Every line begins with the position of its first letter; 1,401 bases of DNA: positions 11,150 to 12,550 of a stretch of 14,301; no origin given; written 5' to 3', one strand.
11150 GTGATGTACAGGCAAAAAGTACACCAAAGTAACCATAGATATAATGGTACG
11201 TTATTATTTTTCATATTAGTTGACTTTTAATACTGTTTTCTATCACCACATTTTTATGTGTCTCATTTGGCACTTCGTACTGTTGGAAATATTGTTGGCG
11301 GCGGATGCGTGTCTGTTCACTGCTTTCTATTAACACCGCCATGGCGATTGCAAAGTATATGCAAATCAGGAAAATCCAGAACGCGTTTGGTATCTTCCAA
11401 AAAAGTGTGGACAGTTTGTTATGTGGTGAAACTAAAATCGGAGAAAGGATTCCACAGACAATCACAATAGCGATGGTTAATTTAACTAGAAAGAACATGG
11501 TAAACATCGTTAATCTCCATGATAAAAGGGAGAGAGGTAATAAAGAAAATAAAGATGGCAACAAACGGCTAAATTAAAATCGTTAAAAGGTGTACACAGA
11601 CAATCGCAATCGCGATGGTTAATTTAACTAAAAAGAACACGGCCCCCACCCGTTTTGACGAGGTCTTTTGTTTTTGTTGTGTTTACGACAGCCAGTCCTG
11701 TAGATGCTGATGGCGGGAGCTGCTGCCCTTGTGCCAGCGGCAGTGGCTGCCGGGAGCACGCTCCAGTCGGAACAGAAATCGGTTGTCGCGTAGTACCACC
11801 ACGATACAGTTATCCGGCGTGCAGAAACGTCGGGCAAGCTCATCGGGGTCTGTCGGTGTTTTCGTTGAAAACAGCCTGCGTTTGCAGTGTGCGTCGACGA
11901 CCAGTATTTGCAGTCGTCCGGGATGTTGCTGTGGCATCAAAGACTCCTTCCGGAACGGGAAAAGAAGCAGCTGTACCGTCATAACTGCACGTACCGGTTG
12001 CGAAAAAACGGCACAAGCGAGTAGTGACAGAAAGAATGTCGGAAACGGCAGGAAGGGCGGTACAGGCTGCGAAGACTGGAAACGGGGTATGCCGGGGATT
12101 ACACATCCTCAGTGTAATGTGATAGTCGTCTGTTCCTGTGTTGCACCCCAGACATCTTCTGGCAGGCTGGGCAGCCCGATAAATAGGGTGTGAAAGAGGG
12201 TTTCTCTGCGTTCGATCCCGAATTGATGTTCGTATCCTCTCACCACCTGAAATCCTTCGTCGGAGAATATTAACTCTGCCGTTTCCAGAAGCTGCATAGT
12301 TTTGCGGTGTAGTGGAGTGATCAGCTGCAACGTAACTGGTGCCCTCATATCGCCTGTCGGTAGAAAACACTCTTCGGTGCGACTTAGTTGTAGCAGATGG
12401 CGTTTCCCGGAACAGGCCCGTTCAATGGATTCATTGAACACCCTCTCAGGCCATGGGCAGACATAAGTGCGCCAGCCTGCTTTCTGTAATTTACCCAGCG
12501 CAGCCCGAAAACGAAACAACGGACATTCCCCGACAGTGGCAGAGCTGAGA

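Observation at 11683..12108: GC-rich small ORF with a strong RBS and a Cys/His cluster, preceded by a 170-bp untranslated gap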

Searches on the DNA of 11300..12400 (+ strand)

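Call 4: search_dna_similar(query=window:11550-12250:+, collection=plasmids, mode=near, max_rows=25)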
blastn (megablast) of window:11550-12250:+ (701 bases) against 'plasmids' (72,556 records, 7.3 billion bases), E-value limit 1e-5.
Records with a match: 1373; places in all: 1417; records where one place covers at least 80% of the query: 1310.
Best place of each record, by identity: >=99% 340; 95-99% 628; 90-95% 383; 80-90% 16; 60-80% 6.
By first word of the organism name: Escherichia 897; Salmonella 383; Shigella 45; Klebsiella 41; Citrobacter 4; Enterobacter 1; uncultured 1; Apirhabdus 1.
By predicted mobility (MOB-suite, as given by PLSDB): conjugative 1321; non-mobilizable 26; mobilizable 26.
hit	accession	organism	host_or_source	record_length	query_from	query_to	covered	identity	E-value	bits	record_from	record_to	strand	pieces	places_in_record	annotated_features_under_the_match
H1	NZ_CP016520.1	Salmonella enterica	Chicken Meat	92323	1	701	100%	99.6%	0e+0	1279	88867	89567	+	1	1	PilI type IV pilus biogenesis protein | conjugal transfer protein TraC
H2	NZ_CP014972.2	Salmonella enterica subsp. enterica serovar Typhimurium ...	Bovine,ground beef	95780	1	701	100%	99.6%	0e+0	1279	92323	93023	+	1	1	PilI type IV pilus biogenesis protein | conjugal transfer protein TraC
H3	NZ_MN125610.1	Salmonella enterica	-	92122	1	701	100%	99.6%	0e+0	1279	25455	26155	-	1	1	PilI type IV pilus biogenesis protein | conjugal transfer protein TraC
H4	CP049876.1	Salmonella enterica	Homo sapiens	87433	1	701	100%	99.6%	0e+0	1279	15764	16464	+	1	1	PilI type IV pilus biogenesis protein | conjugal transfer protein TraC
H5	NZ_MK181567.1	Escherichia coli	-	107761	1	701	100%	99.4%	0e+0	1273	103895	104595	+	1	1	PilI type IV pilus biogenesis protein | conjugal transfer protein TraC | hypothetical protein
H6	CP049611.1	Escherichia coli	blood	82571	1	701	100%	99.4%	0e+0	1433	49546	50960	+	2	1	record has no annotation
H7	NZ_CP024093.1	Escherichia coli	Homo sapiens,urine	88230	1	701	100%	99.2%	0e+0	1435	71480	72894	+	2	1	hypothetical protein | PilI type IV pilus biogenesis protein | conjugal transfer protein TraC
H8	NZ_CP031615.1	Klebsiella pneumoniae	pig,whole organism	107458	1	701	100%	99.2%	0e+0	1435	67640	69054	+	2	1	hypothetical protein | PilI type IV pilus biogenesis protein | conjugal transfer protein TraC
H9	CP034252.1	Salmonella enterica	food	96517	1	701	100%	99.2%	0e+0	1435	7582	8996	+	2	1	hypothetical protein (x2) | pilus assembly protein | conjugal transfer protein TraC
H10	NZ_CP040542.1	Klebsiella pneumoniae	Homo sapiens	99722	1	701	100%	99.2%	0e+0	1435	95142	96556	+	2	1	hypothetical protein | PilI type IV pilus biogenesis protein | conjugal transfer protein TraC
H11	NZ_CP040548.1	Klebsiella pneumoniae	Homo sapiens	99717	1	701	100%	99.2%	0e+0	1435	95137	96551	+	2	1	hypothetical protein | PilI type IV pilus biogenesis protein | conjugal transfer protein TraC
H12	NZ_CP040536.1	Klebsiella pneumoniae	Homo sapiens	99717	1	701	100%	99.2%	0e+0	1435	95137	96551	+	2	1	hypothetical protein | PilI type IV pilus biogenesis protein | conjugal transfer protein TraC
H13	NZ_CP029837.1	Salmonella enterica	Homo sapiens,feces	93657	1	701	100%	99.2%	0e+0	1435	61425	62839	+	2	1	hypothetical protein | PilI type IV pilus biogenesis protein | conjugal transfer protein TraC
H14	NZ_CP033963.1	Klebsiella pneumoniae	Homo sapiens,stool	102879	1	701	100%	99.2%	0e+0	1435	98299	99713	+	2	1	hypothetical protein | PilI type IV pilus biogenesis protein | conjugal transfer protein TraC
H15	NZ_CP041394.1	Escherichia coli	Canis lupus familiaris,trach wash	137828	1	701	100%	99.2%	0e+0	1435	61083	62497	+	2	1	hypothetical protein | PilI type IV pilus biogenesis protein | conjugal transfer protein TraC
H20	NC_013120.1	Escherichia coli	-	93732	1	701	100%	99.2%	0e+0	1435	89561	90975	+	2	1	hypothetical protein | PilI type IV pilus biogenesis protein | conjugal transfer protein TraC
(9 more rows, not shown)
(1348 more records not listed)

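Call 7: get_annotated_region(hit=H1, flank=3000)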
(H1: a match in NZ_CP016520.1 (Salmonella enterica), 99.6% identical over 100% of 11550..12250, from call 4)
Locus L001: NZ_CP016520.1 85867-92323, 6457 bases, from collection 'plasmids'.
description: Salmonella enterica subsp. enterica serovar Heidelberg strain CE-R2-11-0435 plasmid pCE-R2-11-0435_92, complete sequence
organism: Salmonella enterica (NCBI taxid 611)
taxonomy: Bacteria; Pseudomonadota; Gammaproteobacteria; Enterobacterales; Enterobacteriaceae; Salmonella; Salmonella enterica
host: -; source: Chicken Meat; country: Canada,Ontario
typing (MOB-suite, as given by PLSDB): conjugative; replicon IncI-gamma/K1; relaxase MOBP; mating-pair formation MPF_I
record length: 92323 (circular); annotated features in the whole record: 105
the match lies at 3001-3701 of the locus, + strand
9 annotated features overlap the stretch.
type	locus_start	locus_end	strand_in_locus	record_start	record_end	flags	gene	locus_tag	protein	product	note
CDS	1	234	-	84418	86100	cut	-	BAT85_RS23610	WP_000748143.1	PilN family type IVB pilus formation outer membrane protein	GO:0009297 - pilus assembly [Evidence IEA]; GO:0009306 - protein secretion [Evidence IEA]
CDS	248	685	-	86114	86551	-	pilM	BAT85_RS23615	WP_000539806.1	type IV pilus biogenesis protein PilM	-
CDS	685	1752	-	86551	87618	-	pilL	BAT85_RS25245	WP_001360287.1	type IV pilus biogenesis lipoprotein PilL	-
CDS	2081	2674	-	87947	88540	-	-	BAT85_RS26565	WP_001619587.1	hypothetical protein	-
CDS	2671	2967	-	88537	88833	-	-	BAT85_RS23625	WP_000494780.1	hypothetical protein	-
CDS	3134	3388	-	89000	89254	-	-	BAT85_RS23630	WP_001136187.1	PilI type IV pilus biogenesis protein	-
CDS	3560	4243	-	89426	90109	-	-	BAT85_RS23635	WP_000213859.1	conjugal transfer protein TraC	-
CDS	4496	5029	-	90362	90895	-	-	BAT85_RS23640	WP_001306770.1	transcription termination/antitermination NusG family protein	GO:0006354 - DNA-templated transcription elongation [Evidence IEA]; GO:0006355 - regulation of DNA-templated ...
CDS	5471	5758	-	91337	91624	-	-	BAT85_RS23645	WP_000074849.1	conjugal transfer protein TraA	-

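Call 8: get_annotated_region(hit=H20, flank=3000)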
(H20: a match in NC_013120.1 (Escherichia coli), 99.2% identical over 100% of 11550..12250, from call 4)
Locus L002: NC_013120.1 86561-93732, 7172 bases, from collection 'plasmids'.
description: Escherichia coli plasmid pEK204, complete sequence
organism: Escherichia coli (NCBI taxid 562)
taxonomy: Bacteria; Pseudomonadota; Gammaproteobacteria; Enterobacterales; Enterobacteriaceae; Escherichia; Escherichia coli
host: -; source: -; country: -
typing (MOB-suite, as given by PLSDB): conjugative; replicon IncI1/B/O; relaxase MOBP; mating-pair formation MPF_I
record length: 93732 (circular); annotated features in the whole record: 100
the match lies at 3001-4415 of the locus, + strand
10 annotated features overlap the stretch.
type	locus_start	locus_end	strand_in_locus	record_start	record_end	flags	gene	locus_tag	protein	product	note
CDS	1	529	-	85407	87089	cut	-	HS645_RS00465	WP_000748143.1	PilN family type IVB pilus formation outer membrane protein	GO:0009297 - pilus assembly [Evidence IEA]; GO:0009306 - protein secretion [Evidence IEA]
CDS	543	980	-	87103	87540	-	pilM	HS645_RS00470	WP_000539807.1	type IV pilus biogenesis protein PilM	-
CDS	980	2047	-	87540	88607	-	pilL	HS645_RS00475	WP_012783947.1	type IV pilus biogenesis lipoprotein PilL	-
CDS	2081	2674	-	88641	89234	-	-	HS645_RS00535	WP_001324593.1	hypothetical protein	-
CDS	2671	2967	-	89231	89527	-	-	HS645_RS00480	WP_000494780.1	hypothetical protein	-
CDS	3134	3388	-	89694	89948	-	-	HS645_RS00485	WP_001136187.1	PilI type IV pilus biogenesis protein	-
CDS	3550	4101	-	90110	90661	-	-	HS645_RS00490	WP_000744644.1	hypothetical protein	-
CDS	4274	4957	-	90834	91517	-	-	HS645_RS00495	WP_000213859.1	conjugal transfer protein TraC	-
CDS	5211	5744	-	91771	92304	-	-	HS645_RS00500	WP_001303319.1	transcription termination/antitermination NusG family protein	-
CDS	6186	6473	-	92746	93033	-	-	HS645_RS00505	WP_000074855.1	conjugal transfer protein TraA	-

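Call 16: search_dna_similar(query=window:11550-12250:+, collection=plasmids, mode=distant, rows=spread, max_rows=50)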
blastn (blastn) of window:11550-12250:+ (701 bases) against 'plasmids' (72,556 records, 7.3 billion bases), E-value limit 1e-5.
Records with a match: 1432; places in all: 1615; records where one place covers at least 80% of the query: 1311.
Best place of each record, by identity: >=99% 30; 95-99% 937; 90-95% 432; 80-90% 24; 60-80% 9.
By first word of the organism name: Escherichia 954; Salmonella 385; Shigella 45; Klebsiella 41; Citrobacter 4; Enterobacter 1; uncultured 1; Apirhabdus 1.
By predicted mobility (MOB-suite, as given by PLSDB): conjugative 1379; non-mobilizable 27; mobilizable 26.
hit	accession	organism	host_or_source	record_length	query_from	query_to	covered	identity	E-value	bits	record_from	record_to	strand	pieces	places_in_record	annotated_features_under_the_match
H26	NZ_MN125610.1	Salmonella enterica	-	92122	1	701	100%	99.6%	0e+0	1251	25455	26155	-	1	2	PilI type IV pilus biogenesis protein | conjugal transfer protein TraC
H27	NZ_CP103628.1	Escherichia coli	Homo sapiens,blood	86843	1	701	100%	98.6%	0e+0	1411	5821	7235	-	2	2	hypothetical protein | PilI type IV pilus biogenesis protein | conjugal transfer protein TraC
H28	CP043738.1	Escherichia coli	Chicken Legs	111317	1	701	100%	98.5%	0e+0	1407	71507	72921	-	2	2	hypothetical protein (x2) | pilus assembly protein | conjugal transfer protein TraC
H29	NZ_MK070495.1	Escherichia coli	cecal contents of broiler chicken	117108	1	701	100%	98.5%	0e+0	1407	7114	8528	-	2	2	hypothetical protein (x2) | PilI type IV pilus biogenesis protein | conjugal transfer protein TraC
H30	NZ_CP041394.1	Escherichia coli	Canis lupus familiaris,trach wash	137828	1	701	100%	97.7%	0e+0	1494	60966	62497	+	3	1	hypothetical protein (x2) | PilI type IV pilus biogenesis protein | conjugal transfer protein TraC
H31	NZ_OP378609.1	Escherichia coli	-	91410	1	701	100%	97.7%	0e+0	1494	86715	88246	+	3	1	hypothetical protein (x2) | PilI type IV pilus biogenesis protein | conjugal transfer protein TraC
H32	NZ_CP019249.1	Escherichia coli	Homo sapiens,urine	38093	1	701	100%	97.6%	0e+0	1497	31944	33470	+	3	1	hypothetical protein (x2) | PilI type IV pilus biogenesis protein | conjugal transfer protein TraC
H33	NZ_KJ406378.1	Shigella sonnei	-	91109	1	701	100%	97.6%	0e+0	1497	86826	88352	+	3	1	hypothetical protein (x2) | PilI type IV pilus biogenesis protein | conjugal transfer protein TraC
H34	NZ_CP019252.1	Escherichia coli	Homo sapiens,urine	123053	1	701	100%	97.6%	0e+0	1490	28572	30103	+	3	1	hypothetical protein (x2) | PilI type IV pilus biogenesis protein | conjugal transfer protein TraC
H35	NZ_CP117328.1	Salmonella enterica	Bos taurus,Large intestine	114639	1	701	100%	97.6%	0e+0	1490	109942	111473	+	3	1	hypothetical protein (x2) | PilI type IV pilus biogenesis protein | conjugal transfer protein TraC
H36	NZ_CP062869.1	Escherichia coli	Sus scrofa domesticus,feces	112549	1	701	100%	97.6%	0e+0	1490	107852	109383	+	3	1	hypothetical protein (x2) | PilI type IV pilus biogenesis protein | conjugal transfer protein TraC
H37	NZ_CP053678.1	Escherichia coli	Rat,feces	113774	1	701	100%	97.6%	0e+0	1490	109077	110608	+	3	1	hypothetical protein (x2) | PilI type IV pilus biogenesis protein | conjugal transfer protein TraC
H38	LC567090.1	Escherichia coli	-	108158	1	701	100%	97.6%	0e+0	1490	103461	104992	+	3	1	hypothetical protein (x2) | pilI: PilI type IV pilus biogenesis protein | traC: putative positive regulator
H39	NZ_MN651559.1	Salmonella enterica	-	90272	1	701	100%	97.6%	0e+0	1489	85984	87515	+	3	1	hypothetical protein (x3) | PilI type IV pilus biogenesis protein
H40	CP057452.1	Escherichia coli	culture,Pooled cattle faecal samples ...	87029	1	701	100%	97.5%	0e+0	1485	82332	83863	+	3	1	hypothetical protein | PilI type IV pilus biogenesis protein | conjugal transfer protein TraC | pilJ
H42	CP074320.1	Salmonella enterica subsp. enterica serovar Derby str. 626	environmental,filter dairy farm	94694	22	701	97%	93.1%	0e+0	1179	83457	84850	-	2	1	hypothetical protein | PilI type IV pilus biogenesis protein | conjugal transfer protein TraC | pili assembly chaperone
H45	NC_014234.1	Escherichia coli ETEC 1392/75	-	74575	22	701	97%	91.7%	0e+0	978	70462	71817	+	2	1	traD: protein TraD | PilI type IV pilus biogenesis protein | conjugal transfer protein TraC | hypothetical protein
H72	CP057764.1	Escherichia coli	culture,Pooled pig faecal samples ...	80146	177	701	75%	75.3%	1e-86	328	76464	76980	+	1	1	PilI type IV pilus biogenesis protein | conjugal transfer protein TraC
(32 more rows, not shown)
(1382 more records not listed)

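Call 30: get_annotated_region(hit=H45, flank=1500)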
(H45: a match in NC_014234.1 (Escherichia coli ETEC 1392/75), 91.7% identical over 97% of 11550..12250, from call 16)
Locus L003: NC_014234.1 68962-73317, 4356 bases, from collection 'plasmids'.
description: Escherichia coli ETEC 1392/75 plasmid p746, complete sequence
organism: Escherichia coli ETEC 1392/75 (NCBI taxid 762608)
taxonomy: Bacteria; Pseudomonadota; Gammaproteobacteria; Enterobacterales; Enterobacteriaceae; Escherichia; Escherichia coli; Escherichia coli ETEC 1392/75
host: -; source: -; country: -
typing (MOB-suite, as given by PLSDB): conjugative; replicon IncI-gamma/K1; relaxase MOBP,MOBP; mating-pair formation MPF_I
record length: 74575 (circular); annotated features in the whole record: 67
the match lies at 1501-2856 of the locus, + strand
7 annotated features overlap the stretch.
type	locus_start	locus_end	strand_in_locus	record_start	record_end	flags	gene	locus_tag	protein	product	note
CDS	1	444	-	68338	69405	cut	pilL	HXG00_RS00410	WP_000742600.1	type IV pilus biogenesis lipoprotein PilL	-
CDS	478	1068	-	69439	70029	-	-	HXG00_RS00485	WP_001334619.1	hypothetical protein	-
CDS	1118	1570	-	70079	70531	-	-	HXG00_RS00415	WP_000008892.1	hypothetical protein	-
CDS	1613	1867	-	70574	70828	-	-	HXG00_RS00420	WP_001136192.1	PilI type IV pilus biogenesis protein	-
CDS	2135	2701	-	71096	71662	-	traD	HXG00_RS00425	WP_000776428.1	protein TraD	-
CDS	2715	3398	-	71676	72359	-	-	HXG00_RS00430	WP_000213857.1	conjugal transfer protein TraC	-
CDS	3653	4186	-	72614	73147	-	-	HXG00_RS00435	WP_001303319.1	transcription termination/antitermination NusG family protein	-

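Call 31: get_annotated_region(hit=H42, flank=1500)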
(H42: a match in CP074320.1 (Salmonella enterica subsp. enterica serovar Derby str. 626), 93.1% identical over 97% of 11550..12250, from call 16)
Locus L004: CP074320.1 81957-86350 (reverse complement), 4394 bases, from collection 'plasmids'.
description: Salmonella enterica subsp. enterica serovar Derby str. 626 plasmid pCFSAN001315, complete sequence
organism: Salmonella enterica subsp. enterica serovar Derby str. 626 (NCBI taxid 1124929)
taxonomy: Bacteria; Pseudomonadota; Gammaproteobacteria; Enterobacterales; Enterobacteriaceae; Salmonella; Salmonella enterica; Salmonella enterica subsp. enterica serovar Derby str. 626
host: -; source: environmental,filter dairy farm; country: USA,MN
typing (MOB-suite, as given by PLSDB): conjugative; replicon IncI1/B/O; relaxase MOBP; mating-pair formation MPF_I
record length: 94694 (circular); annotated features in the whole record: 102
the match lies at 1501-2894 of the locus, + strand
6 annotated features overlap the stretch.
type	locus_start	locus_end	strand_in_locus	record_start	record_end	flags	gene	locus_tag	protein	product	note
CDS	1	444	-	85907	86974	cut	pilL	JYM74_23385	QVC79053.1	type IV pilus biogenesis lipoprotein PilL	-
CDS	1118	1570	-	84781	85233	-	-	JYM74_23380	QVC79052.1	pili assembly chaperone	-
CDS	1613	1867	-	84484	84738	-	-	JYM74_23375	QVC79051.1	PilI type IV pilus biogenesis protein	-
CDS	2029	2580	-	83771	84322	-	-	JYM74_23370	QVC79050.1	hypothetical protein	-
CDS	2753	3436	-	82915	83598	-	-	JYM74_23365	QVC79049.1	conjugal transfer protein TraC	-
CDS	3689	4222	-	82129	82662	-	-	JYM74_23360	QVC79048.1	transcription termination factor NusG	-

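Call 32: get_annotated_region(hit=H72, flank=1500)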
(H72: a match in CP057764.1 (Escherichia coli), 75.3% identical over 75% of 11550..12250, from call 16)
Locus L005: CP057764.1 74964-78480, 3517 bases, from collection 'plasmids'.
description: Escherichia coli strain RHB16-C07 plasmid pRHB16-C07_6, complete sequence
organism: Escherichia coli (NCBI taxid 562)
taxonomy: Bacteria; Pseudomonadota; Gammaproteobacteria; Enterobacterales; Enterobacteriaceae; Escherichia; Escherichia coli
host: -; source: culture,Pooled pig faecal samples collected from floor of farm; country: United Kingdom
typing (MOB-suite, as given by PLSDB): conjugative; replicon IncI-gamma/K1; relaxase MOBP; mating-pair formation MPF_I
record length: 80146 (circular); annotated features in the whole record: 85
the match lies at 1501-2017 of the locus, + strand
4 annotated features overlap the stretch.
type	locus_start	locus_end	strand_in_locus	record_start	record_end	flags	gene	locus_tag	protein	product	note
CDS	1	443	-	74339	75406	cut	pilL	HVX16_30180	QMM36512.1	type IV pilus biogenesis lipoprotein PilL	-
CDS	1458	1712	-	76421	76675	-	-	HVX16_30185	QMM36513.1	PilI type IV pilus biogenesis protein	-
CDS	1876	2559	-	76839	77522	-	-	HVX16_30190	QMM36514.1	conjugal transfer protein TraC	-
CDS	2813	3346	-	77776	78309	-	-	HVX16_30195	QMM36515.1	transcription termination factor NusG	-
